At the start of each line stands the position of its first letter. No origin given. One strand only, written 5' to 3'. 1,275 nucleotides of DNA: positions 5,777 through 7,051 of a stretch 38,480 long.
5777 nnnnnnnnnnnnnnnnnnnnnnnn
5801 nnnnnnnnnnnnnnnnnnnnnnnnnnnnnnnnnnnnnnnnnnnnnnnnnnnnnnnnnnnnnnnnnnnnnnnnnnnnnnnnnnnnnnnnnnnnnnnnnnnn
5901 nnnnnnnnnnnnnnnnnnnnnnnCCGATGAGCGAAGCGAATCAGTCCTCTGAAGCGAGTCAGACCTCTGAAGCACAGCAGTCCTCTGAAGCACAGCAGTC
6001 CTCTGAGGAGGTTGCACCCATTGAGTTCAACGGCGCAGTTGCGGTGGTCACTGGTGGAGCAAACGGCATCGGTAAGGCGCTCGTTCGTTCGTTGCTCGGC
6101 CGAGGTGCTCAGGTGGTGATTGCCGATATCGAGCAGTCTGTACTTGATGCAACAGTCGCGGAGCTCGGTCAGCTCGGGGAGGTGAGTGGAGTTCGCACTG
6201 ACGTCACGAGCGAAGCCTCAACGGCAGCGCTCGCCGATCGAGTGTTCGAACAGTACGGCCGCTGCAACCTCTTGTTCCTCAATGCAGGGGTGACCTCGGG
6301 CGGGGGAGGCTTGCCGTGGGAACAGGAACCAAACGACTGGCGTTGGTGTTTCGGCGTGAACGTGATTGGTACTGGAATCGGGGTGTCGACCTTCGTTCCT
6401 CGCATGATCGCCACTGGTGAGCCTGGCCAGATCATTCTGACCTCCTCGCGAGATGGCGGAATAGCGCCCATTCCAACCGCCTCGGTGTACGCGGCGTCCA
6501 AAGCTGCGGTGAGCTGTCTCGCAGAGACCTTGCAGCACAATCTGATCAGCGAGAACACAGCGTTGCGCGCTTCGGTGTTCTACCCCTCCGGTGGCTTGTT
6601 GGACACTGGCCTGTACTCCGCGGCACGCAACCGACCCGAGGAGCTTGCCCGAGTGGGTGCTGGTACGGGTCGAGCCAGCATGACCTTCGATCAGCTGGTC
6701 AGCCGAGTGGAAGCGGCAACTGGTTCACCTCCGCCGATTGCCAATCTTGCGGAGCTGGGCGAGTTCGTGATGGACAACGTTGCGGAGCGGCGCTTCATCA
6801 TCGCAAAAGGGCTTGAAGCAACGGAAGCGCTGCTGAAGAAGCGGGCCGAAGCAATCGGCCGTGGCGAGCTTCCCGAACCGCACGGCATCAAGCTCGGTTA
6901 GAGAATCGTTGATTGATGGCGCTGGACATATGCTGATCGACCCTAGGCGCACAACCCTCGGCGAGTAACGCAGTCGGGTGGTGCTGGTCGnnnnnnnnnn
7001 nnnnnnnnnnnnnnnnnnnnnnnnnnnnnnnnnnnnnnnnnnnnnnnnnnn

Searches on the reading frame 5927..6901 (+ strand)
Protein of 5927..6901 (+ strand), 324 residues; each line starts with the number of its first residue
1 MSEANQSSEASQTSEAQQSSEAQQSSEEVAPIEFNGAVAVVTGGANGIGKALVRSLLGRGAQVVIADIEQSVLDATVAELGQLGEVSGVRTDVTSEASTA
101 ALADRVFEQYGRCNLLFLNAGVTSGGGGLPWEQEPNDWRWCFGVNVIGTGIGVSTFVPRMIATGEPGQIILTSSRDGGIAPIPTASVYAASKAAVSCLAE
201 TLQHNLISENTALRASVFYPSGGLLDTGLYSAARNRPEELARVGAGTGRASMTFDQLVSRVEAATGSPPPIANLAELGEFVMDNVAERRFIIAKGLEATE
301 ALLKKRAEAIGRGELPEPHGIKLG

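Call 3: search_protein_families(library=pfam, proteins=[window:5927-6901:+], max_evalue=0.01)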
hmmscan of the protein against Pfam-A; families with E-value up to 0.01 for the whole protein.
window:5927-6901:+ (324 aa): 4 families
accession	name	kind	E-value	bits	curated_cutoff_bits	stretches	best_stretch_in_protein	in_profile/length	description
PF00106.31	adh_short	-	6e-36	124.2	26.6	1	38-220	2-179/195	short chain dehydrogenase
PF13561.12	adh_short_C2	-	2.7e-22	79.9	27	1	45-210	3-165/236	Enoyl-(Acyl carrier protein) reductase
PF08659.16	KR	-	2.5e-05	24.7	22.6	1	38-202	2-163/180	KR domain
PF01370.27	Epimerase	-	0.00022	21.2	20.9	0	40-104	2-61/240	NAD dependent epimerase/dehydratase family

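Call 74: find_related_loci(query=window:5927-6901:+, collection=metagenome_contigs, flank=10000)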
Query window:5927-6901:+ (324 aa) in metagenome_contigs; peptide patterns used: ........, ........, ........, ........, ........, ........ (x = any residue, [..] = any of these).
316 stretches matched a pattern; 180 encode a relative of the query (tblastn E <= 1e-3); the best 80 are kept; 80 distinct loci.
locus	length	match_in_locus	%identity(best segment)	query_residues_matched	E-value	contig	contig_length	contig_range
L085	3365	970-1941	99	1-324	0e+0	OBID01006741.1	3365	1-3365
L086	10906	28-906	74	32-324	2e-147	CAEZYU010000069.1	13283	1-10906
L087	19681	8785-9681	73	26-324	1e-146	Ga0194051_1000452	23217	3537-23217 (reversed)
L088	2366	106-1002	73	26-324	3e-156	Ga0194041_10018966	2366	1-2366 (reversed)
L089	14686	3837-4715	73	32-324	2e-145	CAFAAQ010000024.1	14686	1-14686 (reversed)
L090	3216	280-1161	69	28-321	2e-143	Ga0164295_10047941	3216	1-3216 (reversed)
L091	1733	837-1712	67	31-323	1e-135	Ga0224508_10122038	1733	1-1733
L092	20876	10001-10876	65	32-323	6e-116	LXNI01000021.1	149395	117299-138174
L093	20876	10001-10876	64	32-323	7e-114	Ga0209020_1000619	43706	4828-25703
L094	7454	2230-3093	62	33-321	2e-111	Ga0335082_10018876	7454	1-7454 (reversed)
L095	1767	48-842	65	56-321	5e-118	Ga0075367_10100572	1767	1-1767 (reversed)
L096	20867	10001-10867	61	32-321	5e-110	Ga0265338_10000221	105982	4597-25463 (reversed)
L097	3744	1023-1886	61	33-321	2e-110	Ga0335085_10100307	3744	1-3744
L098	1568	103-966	61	33-321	6e-117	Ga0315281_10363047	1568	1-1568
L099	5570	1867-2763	58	22-319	1e-107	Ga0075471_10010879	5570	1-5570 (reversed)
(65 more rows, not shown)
